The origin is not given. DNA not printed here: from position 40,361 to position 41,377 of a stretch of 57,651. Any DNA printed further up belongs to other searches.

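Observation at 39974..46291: Island 2: one operon stacking three unrelated PD-(D/E)xK nuclease modules with a DUF2075 ATPase, a candidate undescribed defence system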

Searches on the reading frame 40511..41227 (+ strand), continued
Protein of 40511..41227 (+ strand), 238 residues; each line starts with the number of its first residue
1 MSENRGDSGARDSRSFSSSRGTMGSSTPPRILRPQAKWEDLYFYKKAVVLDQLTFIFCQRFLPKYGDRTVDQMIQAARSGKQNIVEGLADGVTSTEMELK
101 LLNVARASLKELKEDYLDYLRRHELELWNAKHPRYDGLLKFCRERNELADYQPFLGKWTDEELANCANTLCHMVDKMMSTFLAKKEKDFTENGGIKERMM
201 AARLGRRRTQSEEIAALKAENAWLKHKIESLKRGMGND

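Call 53: search_solved_structures(query=A1, max_evalue=0.01)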
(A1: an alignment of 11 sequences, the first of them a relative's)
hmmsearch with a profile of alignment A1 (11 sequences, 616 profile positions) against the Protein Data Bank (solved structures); distinct sequences matched with E-value up to 0.01: 5.
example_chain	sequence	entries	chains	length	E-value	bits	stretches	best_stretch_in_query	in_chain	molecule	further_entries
6sga_Fd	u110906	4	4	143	2.1e-12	49.5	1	381-593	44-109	mt-SAF33 | DUF4379 domain-containing protein | Probable Zinc-ribbon domain-containing protein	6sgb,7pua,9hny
6yxx_E2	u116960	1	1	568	4.5e-12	48.4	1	41-173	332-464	DUF4379 domain-containing protein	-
7ane_at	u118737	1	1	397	6.6e-11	44.6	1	507-604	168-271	mS66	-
7aor_at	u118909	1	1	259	5.1e-10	41.7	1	514-605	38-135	mS66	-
6hiv_DS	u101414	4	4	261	1.8e-08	36.5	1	514-601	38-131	ms66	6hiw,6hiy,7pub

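Call 63: search_protein_families(library=padloc, proteins=[L003:11059-12105:+, L003:12109-13380:+, L003:13377-15491:+, L003:15493-16803:+, L003:16853-17677:+, L003:17670-18845:+, L003:18842-19900:+, L129:4684-6375:+, L129:6396-8741:+, L129:8793-9227:+], max_evalue=0.001)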
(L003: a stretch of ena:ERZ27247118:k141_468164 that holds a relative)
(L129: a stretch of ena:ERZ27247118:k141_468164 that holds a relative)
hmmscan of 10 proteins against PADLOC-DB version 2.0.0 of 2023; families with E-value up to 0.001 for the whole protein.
L003:11059-12105:+ (348 aa): 4 families
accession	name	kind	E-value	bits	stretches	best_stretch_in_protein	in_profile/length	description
PDLC04869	PDC-S05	-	1.4e-104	347.5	1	41-341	10-292/306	-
PDLC04856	PDC-S05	-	7.2e-47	157.4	1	43-207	7-160/177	-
PDLC04879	PDC-S05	-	8.6e-37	125.1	1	183-340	132-277/285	-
PDLC04849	PDC-S05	-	5e-31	105.8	1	43-194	5-141/183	-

L003:12109-13380:+ (423 aa): 63 families (the best 25 are shown)
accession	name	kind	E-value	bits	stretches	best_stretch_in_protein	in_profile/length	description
PDLC02649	DrmMII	-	2.8e-155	515.4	1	7-422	3-418/422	DrmMII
PDLC03232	MTase_II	-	1.3e-98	328.9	2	114-423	132-461/465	Type II methyltransferase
PDLC03234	MTase_II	-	5.4e-75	251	1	7-422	3-366/375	Type II methyltransferase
PDLC03378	MTase_II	-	8.3e-71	237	2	113-422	66-330/344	Type II methyltransferase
PDLC03326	MTase_II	-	6.2e-63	211.4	2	89-422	51-376/412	Type II methyltransferase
PDLC02656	DrmMII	-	4.9e-62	208.3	2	7-248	3-234/491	DrmMII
PDLC03272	MTase_II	-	2.7e-60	202.6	1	5-422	71-390/407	Type II methyltransferase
PDLC00033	DruM2|DruM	-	6.1e-60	201.4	1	5-422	18-364/368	DNA cytosine methylase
PDLC00026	DruM2|DruM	-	6.7e-52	175.1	1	7-422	3-318/336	DNA cytosine methylase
PDLC02648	DrmMII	-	3.4e-51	172.5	2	8-244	21-255/468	DrmMII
PDLC03237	MTase_II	-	6.1e-48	161.5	2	10-221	795-970/1036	Type II methyltransferase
PDLC00027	DruM2|DruM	-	1.3e-45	154.4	3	115-230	72-184/361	DNA cytosine methylase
PDLC00031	DruM2|DruM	-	1.5e-44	150.6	2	115-229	72-183/361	DNA cytosine methylase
PDLC03307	MTase_II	-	6.2e-42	142.2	3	105-232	54-204/382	Type II methyltransferase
PDLC00030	DruM2|DruM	-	1.6e-40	137.4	1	6-422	3-364/380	DNA cytosine methylase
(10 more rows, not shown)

L003:13377-15491:+ (704 aa): 2 families
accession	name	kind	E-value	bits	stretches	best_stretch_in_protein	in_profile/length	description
PDLC03419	REase_II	-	5.4e-11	39.5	1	17-141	16-132/695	Type II restriction enzyme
PDLC03485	REase_II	-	1.3e-07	28.4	1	27-200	27-187/611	Type II restriction enzyme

L003:15493-16803:+ (436 aa): 0 families

L003:16853-17677:+ (274 aa): 5 families
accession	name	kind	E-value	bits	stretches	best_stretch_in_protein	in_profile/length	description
PDLC05042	PDC-S57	-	3.9e-52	175.3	1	8-121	6-118/245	-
PDLC05041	PDC-S57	-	4.5e-39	132.2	1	7-120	3-110/212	-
PDLC05043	PDC-S57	-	2.1e-25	87.6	1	8-108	3-109/221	-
PDLC03977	PD-Lambda-1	-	2.1e-10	38.1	1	7-112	353-457/496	-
PDLC03976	PD-Lambda-1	-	7.4e-10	36.3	1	6-108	353-454/491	-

L003:17670-18845:+ (391 aa): 62 families (the best 25 are shown)
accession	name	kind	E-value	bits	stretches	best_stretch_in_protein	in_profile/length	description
PDLC03234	MTase_II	-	6.7e-90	300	1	20-390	3-365/375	Type II methyltransferase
PDLC03378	MTase_II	-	1e-82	276.2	1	21-390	2-329/344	Type II methyltransferase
PDLC03326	MTase_II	-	1.6e-77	259.4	1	21-391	4-376/412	Type II methyltransferase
PDLC00033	DruM2|DruM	-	1.2e-74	249.9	1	7-388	5-361/368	DNA cytosine methylase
PDLC03237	MTase_II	-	5.3e-66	221.2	2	22-194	794-974/1036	Type II methyltransferase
PDLC02656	DrmMII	-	2.2e-65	219.3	2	21-220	4-234/491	DrmMII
PDLC03272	MTase_II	-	1.7e-62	209.8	1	6-391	59-390/407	Type II methyltransferase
PDLC02649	DrmMII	-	2.2e-61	206.1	1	86-389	111-416/422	DrmMII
PDLC02648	DrmMII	-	3.9e-61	205.3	1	17-390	17-450/468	DrmMII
PDLC00026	DruM2|DruM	-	3.2e-59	199.2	1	22-389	5-316/336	DNA cytosine methylase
PDLC03225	MTase_II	-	2.8e-53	179.5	2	161-387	373-594/615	Type II methyltransferase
PDLC00027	DruM2|DruM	-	3.8e-51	172.5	1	22-389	12-349/361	DNA cytosine methylase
PDLC02650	DrmMII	-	3.5e-50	169.1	2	20-152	7-147/435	DrmMII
PDLC03307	MTase_II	-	2.7e-48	163.1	3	24-146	3-117/382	Type II methyltransferase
PDLC00031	DruM2|DruM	-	1e-46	157.7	1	23-389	13-349/361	DNA cytosine methylase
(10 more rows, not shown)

L003:18842-19900:+ (352 aa): 64 families (the best 25 are shown)
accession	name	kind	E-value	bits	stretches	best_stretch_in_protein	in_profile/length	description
PDLC03272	MTase_II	-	1.6e-82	275.8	1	3-349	77-390/407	Type II methyltransferase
PDLC03361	MTase_II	-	3.6e-58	195.5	1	2-346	88-434/455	Type II methyltransferase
PDLC03734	oMTase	-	1.5e-55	186.9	2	2-185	5-179/444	orphan methyltransferase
PDLC03217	MTase_II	-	1.2e-51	174.1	1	3-346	24-371/703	Type II methyltransferase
PDLC03378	MTase_II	-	3.9e-49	165.8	1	1-347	3-328/344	Type II methyltransferase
PDLC00034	DruM2|DruM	-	2.5e-43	146.2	2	2-178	9-190/457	DNA cytosine methylase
PDLC02653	DrmMII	-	6.5e-43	144.9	1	1-179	5-178/333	DrmMII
PDLC03286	MTase_II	-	8.5e-43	144.3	1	1-176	1-170/185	Type II methyltransferase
PDLC03234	MTase_II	-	8.6e-40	135.1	1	2-185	6-185/375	Type II methyltransferase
PDLC00026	DruM2|DruM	-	1.1e-38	131.7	1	2-348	6-317/336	DNA cytosine methylase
PDLC03716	oMTase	-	1.9e-35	120.7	1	2-177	40-202/349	orphan methyltransferase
PDLC03329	MTase_II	-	7e-35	119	1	2-181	6-189/407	Type II methyltransferase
PDLC03242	MTase_II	-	1.1e-33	114.8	1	3-184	103-271/409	Type II methyltransferase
PDLC03326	MTase_II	-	1.3e-32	111.5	1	3-177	7-178/412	Type II methyltransferase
PDLC03733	oMTase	-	2e-32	110.6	1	2-345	92-454/476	orphan methyltransferase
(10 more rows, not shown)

L129:4684-6375:+ (563 aa): 2 families
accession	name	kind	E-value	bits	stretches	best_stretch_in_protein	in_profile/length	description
PDLC03448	REase_II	-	2.2e-43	146.5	3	378-498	682-816/857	Type II restriction enzyme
PDLC03547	REase_II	-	8.7e-31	105.1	1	192-503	267-536/585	Type II restriction enzyme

L129:6396-8741:+ (781 aa): 0 families

L129:8793-9227:+ (144 aa): 0 families

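Call 64: search_protein_families(library=phrogs, proteins=[window:40511-41227:+], max_evalue=0.001)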
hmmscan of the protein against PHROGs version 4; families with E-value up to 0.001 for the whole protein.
window:40511-41227:+ (238 aa): 0 families

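Call 89: search_dna_similar(query=window:40511-41227:+, collection=plasmids, mode=protein, max_rows=20, max_evalue=0.000001)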
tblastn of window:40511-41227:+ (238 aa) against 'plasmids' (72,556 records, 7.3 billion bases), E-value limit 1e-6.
Records with a match: 1; places in all: 1; records where one place covers at least 80% of the query: 1.
Best place of each record, by identity: <60% 1.
By first word of the organism name: Prevotella 1.
By predicted mobility (MOB-suite, as given by PLSDB): non-mobilizable 1.
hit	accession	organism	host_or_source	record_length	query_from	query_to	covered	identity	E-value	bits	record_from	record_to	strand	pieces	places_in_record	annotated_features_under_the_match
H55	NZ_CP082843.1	Prevotella nigrescens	-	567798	31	232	85%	57.4%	1e-71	244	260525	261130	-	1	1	four helix bundle suffix domain-containing protein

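Call 90: get_annotated_region(hit=H55, flank=9000)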
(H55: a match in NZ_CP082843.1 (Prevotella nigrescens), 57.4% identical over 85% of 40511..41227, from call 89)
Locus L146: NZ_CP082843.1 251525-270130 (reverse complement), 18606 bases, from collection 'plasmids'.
description: Prevotella nigrescens strain FDAARGOS_1486 plasmid unnamed, complete sequence
organism: Prevotella nigrescens (NCBI taxid 28133)
taxonomy: Bacteria; Bacteroidota; Bacteroidia; Bacteroidales; Prevotellaceae; Prevotella; Prevotella nigrescens
host: -; source: -; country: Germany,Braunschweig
typing (MOB-suite, as given by PLSDB): non-mobilizable; mating-pair formation MPF_T
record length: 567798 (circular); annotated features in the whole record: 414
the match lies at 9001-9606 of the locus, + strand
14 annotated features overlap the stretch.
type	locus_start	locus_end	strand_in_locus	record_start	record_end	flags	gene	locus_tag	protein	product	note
CDS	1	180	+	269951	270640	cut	mtgA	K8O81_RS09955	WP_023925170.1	monofunctional biosynthetic peptidoglycan transglycosylase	GO:0009252 - peptidoglycan biosynthetic process [Evidence IEA]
CDS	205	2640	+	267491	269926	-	-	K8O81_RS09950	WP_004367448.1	UvrD-helicase domain-containing protein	-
CDS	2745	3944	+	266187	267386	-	-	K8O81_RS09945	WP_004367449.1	aspartyl protease family protein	-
CDS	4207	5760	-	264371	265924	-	-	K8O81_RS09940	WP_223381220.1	DUF6377 domain-containing protein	-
CDS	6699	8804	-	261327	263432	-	-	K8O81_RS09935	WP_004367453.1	prolyl oligopeptidase family serine peptidase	GO:0006508 - proteolysis [Evidence IEA]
CDS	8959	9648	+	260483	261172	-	-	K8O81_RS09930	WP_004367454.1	four helix bundle suffix domain-containing protein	-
CDS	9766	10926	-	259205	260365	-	-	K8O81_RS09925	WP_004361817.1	bifunctional methionine sulfoxide reductase B/A protein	-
CDS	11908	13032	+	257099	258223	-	-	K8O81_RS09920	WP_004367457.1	PCMD domain-containing protein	-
CDS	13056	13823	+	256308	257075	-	-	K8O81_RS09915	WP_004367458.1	porin family protein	-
CDS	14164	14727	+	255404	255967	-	-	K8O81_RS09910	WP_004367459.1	DKNYY domain-containing protein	-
CDS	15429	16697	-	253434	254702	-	nqrF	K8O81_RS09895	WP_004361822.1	NADH:ubiquinone reductase (Na(+)-transporting) subunit F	GO:0006814 - sodium ion transport [Evidence IEA]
CDS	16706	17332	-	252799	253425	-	nqrE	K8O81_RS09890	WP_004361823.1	NADH:ubiquinone reductase (Na(+)-transporting) subunit E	GO:0006814 - sodium ion transport [Evidence IEA]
CDS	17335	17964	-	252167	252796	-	-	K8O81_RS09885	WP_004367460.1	NADH:ubiquinone reductase (Na(+)-transporting) subunit D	-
CDS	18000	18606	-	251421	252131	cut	nqrC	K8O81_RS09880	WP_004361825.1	NADH:ubiquinone reductase (Na(+)-transporting) subunit C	GO:0006814 - sodium ion transport [Evidence IEA]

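Call 91: predict_structure(alignment_id=A6)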
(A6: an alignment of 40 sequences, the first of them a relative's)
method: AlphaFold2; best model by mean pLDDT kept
length: 558 residues; sequences in the alignment: 40
mean_pLDDT: 86.5   pTM: 0.43
mean pLDDT of the five models: 86.5, 86.0, 85.6, 85.0, 84.6
residues with pLDDT >= 90: 311; 70-90: 198; 50-70: 28; < 50: 21
segments of 3 or more residues with pLDDT < 50: 1-13, 163-166, 555-558
pLDDT, mean of each block of 10 residues (from residue 1): 34 62 85 88 94 91 94 94 90 93 95 94 94 90 89 78 58 92 90 89 95 71 88 96 81 86 82 92 83 84 85 69 91 87 86 91 92 86 87 89 93 93 91 95 94 92 94 95 96 95 94 94 87 84 78 49
secondary structure, 60 per line:
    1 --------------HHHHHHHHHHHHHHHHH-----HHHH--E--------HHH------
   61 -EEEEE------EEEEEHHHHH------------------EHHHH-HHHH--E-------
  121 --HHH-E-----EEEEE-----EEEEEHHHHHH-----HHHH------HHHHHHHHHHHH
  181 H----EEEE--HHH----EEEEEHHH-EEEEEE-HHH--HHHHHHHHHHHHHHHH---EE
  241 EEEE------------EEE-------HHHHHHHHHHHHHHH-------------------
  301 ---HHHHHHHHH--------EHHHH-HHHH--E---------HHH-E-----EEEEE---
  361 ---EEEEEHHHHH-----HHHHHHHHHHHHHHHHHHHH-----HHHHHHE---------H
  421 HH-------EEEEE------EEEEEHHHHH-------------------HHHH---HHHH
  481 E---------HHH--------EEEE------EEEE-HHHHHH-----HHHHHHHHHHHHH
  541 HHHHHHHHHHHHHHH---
elements in order: H15-31 H37-40 E62-66 E73-77 H78-82 H102-105 H107-110 E133-137 E143-147 H148-153 H159-162 H169-181 E186-189 E199-203 E208-213 H220-235 E239-244 E257-259 H267-281 H304-312 H322-325 H327-330 E353-357 E364-368 H369-373 H379-398 H404-409 E430-434 E441-445 H446-450 H470-473 H477-480 E502-505 E512-515 H517-522 H528-555

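Call 93: fold_search(model_id=the predicted structure, library=pdb)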
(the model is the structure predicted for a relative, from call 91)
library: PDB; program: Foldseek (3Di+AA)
matches with E <= 10: 887; with E <= 0.001: 8
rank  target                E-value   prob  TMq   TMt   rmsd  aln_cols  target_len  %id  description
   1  6yxx_E2               7.8e-10  1.00  0.13  0.18  23.6       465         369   15  State A of the Trypanosoma brucei mitoribosomal large subunit assembly intermediate (released 2020-10-14)
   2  7pub_DS               3.4e-06  1.00  0.12  0.25  11.0       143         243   20  Late assembly intermediate of the Trypanosoma brucei mitoribosomal small subunit (released 2022-05-04)
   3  6hiw_DS               1.3e-05  1.00  0.12  0.25  11.4       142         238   20  Cryo-EM structure of the Trypanosoma brucei mitochondrial ribosome - This entry contains the complete small mitoribos (released 2018-09-26)
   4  7pua_Fd               1.4e-05  1.00  0.13  0.69   6.1        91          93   28  Middle assembly intermediate of the Trypanosoma brucei mitoribosomal small subunit (released 2022-03-02)
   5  7aor_at               1.4e-05  1.00  0.12  0.25  11.7       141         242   25  mt-SSU from Trypanosoma cruzi in complex with mt-IF-3. (released 2021-04-28)
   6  6sga_Fd               1.7e-05  1.00  0.13  0.64   5.3       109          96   26  Body domain of the mt-SSU assemblosome from Trypanosoma brucei (released 2019-09-18)
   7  7ane_at               2.0e-05  1.00  0.12  0.28  10.8       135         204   23  Leishmania Major mitochondrial ribosome (released 2021-06-23)
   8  9hny_Fd               5.0e-05  1.00  0.13  0.67   5.5       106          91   24  Mitoribosomal small subunit in complex with Mettl15 and Mettl17 (released 2025-03-26)
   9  3u80_A                2.1e-02  0.92  0.10  0.31   4.7        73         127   15  1.60 Angstrom Resolution Crystal Structure of a 3-Dehydroquinate Dehydratase-like Protein from Bifidobacterium longum (released 2011-10-26)
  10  6z1p_AS               6.4e-02  0.96  0.14  0.11   5.7       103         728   16  Structure of the mitochondrial ribosome from Tetrahymena thermophila (released 2020-06-24)
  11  3knz_C                7.7e-02  0.84  0.13  0.21   7.8       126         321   13  Crystal structure of Putative sugar binding protein (NP_459565.1) from Salmonella typhimurium LT2 at 2.50 A resolution (released 2009-12-01)
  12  7bkb_D                7.7e-02  0.15  0.10  0.10  18.9       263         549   13  Formate dehydrogenase - heterodisulfide reductase - formylmethanofuran dehydrogenase complex from Methanospirillum hun (released 2021-09-29)
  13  6p4o_D                9.3e-02  0.57  0.14  0.16  12.3       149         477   13  Complex of XPB helicase with Bax1 endonuclease from Sulfurisphaera tokodaii at 3.15 Angstroms resolution (released 2020-06-03)
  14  3u80_B                1.3e-01  0.69  0.09  0.33   5.0        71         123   17  1.60 Angstrom Resolution Crystal Structure of a 3-Dehydroquinate Dehydratase-like Protein from Bifidobacterium longum (released 2011-10-26)
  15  3knz_A                1.4e-01  0.30  0.12  0.19  12.4       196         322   14  Crystal structure of Putative sugar binding protein (NP_459565.1) from Salmonella typhimurium LT2 at 2.50 A resolution (released 2009-12-01)
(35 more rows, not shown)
